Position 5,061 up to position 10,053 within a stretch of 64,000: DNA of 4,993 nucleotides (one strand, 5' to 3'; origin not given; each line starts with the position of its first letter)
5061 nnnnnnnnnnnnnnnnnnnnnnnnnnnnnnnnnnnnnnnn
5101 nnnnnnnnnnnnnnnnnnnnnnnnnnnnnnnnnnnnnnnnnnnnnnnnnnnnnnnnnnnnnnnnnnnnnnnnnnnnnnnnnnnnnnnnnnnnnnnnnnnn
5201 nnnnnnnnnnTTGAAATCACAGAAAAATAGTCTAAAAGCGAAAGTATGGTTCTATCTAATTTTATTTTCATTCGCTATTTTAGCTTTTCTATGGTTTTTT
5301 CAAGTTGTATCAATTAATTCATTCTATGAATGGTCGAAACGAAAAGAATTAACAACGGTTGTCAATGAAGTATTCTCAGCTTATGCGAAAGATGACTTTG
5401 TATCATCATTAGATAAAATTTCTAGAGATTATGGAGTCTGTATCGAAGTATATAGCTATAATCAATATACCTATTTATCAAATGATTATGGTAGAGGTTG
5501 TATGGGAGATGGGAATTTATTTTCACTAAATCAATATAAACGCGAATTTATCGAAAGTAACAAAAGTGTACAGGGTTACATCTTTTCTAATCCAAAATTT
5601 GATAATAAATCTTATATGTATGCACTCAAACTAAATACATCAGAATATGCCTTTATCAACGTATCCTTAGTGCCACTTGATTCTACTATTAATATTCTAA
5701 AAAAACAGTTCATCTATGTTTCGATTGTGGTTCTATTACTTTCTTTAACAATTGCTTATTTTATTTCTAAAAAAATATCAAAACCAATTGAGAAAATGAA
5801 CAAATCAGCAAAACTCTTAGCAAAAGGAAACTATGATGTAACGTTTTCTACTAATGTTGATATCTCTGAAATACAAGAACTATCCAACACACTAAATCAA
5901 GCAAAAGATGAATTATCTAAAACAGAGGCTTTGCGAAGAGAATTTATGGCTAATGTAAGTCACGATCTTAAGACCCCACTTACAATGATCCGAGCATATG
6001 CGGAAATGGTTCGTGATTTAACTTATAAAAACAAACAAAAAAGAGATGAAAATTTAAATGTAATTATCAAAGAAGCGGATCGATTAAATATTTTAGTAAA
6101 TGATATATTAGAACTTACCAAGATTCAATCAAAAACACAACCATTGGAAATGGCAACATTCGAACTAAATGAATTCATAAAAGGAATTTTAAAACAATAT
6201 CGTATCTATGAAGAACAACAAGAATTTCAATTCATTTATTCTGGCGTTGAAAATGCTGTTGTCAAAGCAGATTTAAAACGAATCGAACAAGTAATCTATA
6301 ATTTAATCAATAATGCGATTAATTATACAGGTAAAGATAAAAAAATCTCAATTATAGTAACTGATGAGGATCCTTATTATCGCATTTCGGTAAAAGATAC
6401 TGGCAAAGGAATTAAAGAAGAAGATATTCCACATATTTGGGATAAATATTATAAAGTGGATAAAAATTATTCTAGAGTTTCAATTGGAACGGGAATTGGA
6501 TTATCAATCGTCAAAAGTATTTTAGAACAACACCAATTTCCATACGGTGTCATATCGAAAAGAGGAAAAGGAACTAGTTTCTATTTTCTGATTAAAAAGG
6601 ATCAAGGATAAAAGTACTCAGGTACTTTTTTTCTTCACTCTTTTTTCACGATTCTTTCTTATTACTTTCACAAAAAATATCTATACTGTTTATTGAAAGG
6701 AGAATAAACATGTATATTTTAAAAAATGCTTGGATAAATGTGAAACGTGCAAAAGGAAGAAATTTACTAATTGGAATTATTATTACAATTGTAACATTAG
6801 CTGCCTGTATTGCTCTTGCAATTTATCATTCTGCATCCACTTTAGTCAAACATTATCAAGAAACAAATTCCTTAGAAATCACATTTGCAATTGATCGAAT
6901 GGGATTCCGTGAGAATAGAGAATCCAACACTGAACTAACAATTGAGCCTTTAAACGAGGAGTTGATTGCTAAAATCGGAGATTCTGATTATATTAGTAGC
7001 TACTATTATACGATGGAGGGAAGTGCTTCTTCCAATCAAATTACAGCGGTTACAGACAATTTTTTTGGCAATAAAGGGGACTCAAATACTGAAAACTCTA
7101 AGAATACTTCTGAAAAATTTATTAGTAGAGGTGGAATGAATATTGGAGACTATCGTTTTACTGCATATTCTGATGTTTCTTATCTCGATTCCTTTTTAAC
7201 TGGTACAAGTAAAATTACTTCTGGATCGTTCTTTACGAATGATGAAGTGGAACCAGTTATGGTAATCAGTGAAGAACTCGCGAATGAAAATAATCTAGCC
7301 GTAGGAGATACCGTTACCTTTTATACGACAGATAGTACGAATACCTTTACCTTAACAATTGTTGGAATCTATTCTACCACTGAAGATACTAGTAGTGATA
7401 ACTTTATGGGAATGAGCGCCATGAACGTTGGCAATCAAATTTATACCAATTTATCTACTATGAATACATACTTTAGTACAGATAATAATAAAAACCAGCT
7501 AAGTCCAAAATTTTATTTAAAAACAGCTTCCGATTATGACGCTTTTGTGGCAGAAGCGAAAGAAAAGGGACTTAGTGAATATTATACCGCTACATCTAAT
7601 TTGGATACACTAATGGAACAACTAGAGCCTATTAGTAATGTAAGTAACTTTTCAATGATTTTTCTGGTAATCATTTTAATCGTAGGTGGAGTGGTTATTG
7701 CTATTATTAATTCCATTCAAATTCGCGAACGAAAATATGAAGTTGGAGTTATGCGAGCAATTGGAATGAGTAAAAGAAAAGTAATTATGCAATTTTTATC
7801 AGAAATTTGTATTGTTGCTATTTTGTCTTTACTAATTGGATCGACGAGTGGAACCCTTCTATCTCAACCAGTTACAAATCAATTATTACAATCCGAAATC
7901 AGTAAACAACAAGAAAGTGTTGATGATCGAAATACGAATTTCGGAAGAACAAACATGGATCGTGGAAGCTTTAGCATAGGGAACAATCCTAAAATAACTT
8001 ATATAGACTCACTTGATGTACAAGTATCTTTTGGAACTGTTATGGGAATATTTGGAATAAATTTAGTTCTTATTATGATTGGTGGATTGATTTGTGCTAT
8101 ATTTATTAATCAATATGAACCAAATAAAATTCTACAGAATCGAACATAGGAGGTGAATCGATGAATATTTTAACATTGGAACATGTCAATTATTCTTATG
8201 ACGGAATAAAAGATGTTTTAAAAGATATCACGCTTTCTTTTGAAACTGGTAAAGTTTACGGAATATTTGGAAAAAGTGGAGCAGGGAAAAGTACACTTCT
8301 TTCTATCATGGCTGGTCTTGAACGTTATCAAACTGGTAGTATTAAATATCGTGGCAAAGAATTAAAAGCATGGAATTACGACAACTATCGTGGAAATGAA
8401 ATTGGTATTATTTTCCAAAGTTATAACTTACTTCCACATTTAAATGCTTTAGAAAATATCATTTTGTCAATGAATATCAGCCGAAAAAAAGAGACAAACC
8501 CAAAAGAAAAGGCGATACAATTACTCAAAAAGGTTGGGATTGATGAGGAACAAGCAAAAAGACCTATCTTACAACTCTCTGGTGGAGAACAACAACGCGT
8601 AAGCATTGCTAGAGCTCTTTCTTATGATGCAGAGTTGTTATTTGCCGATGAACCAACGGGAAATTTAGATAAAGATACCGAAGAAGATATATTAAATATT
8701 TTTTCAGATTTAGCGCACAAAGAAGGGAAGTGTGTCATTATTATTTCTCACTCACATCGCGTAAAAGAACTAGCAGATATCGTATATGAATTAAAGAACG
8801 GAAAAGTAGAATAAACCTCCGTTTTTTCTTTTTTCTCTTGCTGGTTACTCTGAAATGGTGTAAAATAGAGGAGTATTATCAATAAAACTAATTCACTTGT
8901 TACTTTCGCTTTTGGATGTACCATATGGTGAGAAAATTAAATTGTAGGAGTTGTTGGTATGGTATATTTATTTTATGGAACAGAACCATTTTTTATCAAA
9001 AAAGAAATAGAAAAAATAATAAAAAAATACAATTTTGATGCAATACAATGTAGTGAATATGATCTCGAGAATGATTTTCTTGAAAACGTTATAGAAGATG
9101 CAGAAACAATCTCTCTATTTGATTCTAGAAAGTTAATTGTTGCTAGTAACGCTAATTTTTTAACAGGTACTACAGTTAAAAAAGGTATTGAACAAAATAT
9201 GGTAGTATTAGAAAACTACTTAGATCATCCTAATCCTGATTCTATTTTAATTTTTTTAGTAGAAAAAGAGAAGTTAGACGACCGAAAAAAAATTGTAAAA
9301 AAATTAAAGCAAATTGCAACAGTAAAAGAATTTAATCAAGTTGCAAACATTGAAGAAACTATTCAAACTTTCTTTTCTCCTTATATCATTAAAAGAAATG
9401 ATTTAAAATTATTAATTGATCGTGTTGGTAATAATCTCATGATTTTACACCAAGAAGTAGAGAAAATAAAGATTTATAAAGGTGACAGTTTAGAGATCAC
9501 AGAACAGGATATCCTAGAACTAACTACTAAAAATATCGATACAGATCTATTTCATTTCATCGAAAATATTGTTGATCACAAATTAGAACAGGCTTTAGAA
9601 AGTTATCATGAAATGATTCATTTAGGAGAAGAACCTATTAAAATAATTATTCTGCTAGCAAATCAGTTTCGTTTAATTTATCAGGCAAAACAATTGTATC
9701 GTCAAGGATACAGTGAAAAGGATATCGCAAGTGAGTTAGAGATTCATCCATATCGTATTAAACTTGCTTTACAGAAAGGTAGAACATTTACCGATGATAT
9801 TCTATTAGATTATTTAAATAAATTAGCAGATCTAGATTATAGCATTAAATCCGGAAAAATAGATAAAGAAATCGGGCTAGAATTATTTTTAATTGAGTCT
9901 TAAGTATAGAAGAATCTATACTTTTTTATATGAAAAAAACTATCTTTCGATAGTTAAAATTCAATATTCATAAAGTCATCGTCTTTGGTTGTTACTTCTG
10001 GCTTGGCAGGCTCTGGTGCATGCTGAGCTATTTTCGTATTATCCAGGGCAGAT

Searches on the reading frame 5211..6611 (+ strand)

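Call 66: search_protein_families(library=pfam, max_evalue=0.00001, proteins=[window:5211-6611:+])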
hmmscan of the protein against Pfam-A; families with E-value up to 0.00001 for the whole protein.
window:5211-6611:+ (466 aa): 2 families
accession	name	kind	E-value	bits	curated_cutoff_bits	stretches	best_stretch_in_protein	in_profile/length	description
PF02518.31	HATPase_c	-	3.3e-24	85.9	26.4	1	354-464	2-110/111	Histidine kinase-, DNA gyrase B-, and HSP90-like ATPase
PF00512.31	HisKA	-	3.9e-19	68.9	26.9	1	242-307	2-65/66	His Kinase A (phospho-acceptor) domain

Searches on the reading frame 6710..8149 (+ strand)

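Call 66: search_protein_families(library=pfam, max_evalue=0.00001, proteins=[window:6710-8149:+])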
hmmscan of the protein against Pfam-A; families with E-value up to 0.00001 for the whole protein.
window:6710-8149:+ (479 aa): 2 families
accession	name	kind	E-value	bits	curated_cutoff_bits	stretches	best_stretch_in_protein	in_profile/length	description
PF02687.27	FtsX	-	2e-18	67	25.5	1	316-470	1-119/120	FtsX-like permease C-terminal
PF12704.14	MacB_PCD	-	4.4e-10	40.6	27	1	133-282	86-203/207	MacB-like periplasmic core domain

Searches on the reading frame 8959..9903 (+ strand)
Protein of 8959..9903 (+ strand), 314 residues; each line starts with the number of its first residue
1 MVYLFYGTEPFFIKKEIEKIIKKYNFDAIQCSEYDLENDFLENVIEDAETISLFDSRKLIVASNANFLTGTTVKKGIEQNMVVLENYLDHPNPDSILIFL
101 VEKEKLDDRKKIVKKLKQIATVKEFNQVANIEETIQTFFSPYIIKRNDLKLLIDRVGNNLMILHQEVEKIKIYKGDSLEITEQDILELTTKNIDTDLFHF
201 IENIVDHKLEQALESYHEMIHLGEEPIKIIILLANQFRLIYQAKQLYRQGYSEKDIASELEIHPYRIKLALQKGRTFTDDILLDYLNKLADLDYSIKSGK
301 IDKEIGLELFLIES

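Call 66: search_protein_families(library=pfam, max_evalue=0.00001, proteins=[window:8959-9903:+])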
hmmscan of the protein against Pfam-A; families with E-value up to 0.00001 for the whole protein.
window:8959-9903:+ (314 aa): 2 families
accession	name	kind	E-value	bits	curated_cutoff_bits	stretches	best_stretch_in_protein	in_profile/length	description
PF21694.2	DNA_pol3_delta_C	-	1.9e-42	144.6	27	1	195-313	2-120/121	DNA polymerase III delta subunit, C-terminal domain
PF06144.19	DNA_pol3_delta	-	4e-27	95.1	21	1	3-125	1-123/124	DNA polymerase III, delta subunit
